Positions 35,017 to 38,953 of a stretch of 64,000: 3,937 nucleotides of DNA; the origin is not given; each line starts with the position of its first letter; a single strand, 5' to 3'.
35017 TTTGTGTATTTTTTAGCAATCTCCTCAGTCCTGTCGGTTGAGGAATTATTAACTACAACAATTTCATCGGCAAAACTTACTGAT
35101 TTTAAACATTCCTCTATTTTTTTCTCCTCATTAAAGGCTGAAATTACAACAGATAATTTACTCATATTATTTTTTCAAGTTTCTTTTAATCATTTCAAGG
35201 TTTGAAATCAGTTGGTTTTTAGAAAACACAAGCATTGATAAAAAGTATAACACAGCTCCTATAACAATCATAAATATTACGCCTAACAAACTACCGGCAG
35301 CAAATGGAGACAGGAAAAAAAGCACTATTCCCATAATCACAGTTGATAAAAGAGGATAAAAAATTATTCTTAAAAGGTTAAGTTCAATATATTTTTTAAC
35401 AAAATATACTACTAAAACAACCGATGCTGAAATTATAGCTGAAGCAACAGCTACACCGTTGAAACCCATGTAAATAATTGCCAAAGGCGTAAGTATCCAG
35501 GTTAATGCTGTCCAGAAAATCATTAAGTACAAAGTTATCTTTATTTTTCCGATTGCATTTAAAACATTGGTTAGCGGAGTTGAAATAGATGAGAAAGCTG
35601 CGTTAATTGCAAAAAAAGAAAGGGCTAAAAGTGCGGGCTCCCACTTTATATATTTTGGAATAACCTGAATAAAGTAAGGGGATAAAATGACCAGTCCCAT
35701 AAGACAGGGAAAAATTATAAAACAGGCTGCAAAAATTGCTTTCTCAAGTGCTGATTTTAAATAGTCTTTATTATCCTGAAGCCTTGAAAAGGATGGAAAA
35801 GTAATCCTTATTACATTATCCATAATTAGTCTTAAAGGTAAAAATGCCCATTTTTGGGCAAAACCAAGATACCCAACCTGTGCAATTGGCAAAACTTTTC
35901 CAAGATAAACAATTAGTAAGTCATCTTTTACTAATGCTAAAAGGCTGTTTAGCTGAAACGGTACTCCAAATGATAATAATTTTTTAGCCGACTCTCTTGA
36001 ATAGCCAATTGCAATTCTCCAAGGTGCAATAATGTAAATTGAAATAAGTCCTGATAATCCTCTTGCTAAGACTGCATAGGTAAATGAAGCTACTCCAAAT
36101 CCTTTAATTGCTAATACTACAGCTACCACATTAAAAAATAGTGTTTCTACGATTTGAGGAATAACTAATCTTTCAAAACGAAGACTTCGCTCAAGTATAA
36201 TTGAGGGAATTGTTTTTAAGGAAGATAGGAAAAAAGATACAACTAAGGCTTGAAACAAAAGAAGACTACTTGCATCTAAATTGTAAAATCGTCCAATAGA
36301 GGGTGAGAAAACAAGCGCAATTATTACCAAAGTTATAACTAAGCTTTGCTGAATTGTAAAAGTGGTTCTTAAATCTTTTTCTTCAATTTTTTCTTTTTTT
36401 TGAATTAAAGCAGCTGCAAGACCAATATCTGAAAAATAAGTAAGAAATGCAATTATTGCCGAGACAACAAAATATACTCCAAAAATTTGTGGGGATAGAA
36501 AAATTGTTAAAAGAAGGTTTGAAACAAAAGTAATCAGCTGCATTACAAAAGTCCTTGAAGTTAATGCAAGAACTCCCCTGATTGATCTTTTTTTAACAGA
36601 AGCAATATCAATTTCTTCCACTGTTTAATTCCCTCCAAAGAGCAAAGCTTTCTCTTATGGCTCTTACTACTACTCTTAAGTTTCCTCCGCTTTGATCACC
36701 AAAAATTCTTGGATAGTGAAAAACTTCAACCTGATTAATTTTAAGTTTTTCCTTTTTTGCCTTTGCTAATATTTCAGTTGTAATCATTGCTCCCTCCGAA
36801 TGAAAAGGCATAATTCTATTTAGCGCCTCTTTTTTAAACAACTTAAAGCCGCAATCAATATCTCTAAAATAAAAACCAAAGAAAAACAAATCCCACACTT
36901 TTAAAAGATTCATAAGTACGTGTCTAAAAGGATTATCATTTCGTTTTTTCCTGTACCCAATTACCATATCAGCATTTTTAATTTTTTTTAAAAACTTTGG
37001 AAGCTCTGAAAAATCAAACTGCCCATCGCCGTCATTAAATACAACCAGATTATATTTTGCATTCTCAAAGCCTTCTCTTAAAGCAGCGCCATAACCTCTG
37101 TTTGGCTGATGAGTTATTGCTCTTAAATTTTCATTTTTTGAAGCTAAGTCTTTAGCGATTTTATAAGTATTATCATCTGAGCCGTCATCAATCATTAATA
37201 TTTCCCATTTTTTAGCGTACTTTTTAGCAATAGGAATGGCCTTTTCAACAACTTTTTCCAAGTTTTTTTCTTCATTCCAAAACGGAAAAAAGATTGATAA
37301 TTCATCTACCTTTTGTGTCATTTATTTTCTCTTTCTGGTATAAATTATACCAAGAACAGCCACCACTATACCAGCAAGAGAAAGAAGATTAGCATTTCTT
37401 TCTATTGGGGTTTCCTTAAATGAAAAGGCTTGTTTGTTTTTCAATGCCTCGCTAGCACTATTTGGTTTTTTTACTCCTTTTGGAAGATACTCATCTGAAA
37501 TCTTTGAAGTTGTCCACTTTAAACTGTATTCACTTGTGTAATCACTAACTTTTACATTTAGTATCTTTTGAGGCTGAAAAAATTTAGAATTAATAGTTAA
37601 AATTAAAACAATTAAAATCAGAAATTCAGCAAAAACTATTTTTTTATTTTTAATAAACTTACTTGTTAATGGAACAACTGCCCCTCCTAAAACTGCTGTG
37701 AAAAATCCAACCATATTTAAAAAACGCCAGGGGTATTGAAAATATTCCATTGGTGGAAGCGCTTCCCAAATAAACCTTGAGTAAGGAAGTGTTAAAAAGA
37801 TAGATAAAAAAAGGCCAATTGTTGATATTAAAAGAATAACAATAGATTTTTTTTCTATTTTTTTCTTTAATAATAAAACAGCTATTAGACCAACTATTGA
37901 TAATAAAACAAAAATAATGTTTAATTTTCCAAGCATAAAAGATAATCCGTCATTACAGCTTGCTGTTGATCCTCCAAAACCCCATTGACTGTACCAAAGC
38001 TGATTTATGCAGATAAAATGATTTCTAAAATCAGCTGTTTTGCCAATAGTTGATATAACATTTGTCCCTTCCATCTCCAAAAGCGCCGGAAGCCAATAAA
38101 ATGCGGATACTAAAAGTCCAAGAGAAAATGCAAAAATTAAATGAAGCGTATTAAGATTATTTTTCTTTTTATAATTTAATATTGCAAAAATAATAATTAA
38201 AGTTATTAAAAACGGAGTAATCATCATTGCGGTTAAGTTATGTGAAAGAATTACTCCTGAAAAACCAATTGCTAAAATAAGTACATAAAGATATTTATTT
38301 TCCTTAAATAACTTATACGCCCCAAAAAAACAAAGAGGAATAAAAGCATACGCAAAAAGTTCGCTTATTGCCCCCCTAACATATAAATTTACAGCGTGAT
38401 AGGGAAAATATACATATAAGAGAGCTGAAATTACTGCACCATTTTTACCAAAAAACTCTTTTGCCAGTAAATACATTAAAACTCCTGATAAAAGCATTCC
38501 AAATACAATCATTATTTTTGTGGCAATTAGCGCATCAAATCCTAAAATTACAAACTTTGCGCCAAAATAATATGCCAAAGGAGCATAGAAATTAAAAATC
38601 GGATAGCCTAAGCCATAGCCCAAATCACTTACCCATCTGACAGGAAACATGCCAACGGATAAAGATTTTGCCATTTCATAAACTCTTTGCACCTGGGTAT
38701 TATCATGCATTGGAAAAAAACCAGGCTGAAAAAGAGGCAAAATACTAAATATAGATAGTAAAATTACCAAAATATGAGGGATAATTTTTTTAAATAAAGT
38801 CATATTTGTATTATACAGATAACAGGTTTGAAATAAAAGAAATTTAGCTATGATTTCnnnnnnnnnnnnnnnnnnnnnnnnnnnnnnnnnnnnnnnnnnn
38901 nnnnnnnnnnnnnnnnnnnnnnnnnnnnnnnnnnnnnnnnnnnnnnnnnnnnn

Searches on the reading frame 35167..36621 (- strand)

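Call 18: search_protein_families(library=pfam, proteins=[window:35167-36621:-], max_evalue=0.01)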
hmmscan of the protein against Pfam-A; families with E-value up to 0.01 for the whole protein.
window:35167-36621:- (484 aa): 3 families
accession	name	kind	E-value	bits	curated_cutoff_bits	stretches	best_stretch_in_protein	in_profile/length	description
PF13440.11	Polysacc_synt_3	-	1.5e-51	175.8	23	1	38-321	2-283/293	Polysaccharide biosynthesis protein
PF01943.22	Polysacc_synt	-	1.1e-22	81.2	28.2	1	14-282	2-274/274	Polysaccharide biosynthesis protein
PF03023.19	MurJ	-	1.2e-06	27.8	27.4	1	80-444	52-439/451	Lipid II flippase MurJ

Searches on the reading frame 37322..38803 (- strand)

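Call 18: search_protein_families(library=pfam, proteins=[window:37322-38803:-], max_evalue=0.01)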
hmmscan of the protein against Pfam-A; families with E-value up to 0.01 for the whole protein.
window:37322-38803:- (493 aa): 2 families
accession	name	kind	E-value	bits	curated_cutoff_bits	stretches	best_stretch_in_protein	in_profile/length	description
PF10131.15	PTPS_related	-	4.7e-13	48.9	26.4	1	70-406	1-303/621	6-pyruvoyl-tetrahydropterin synthase related domain; membrane protein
PF13231.12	PMT_2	-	2.4e-05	25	26.1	1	75-237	4-160/160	Dolichyl-phosphate-mannose-protein mannosyltransferase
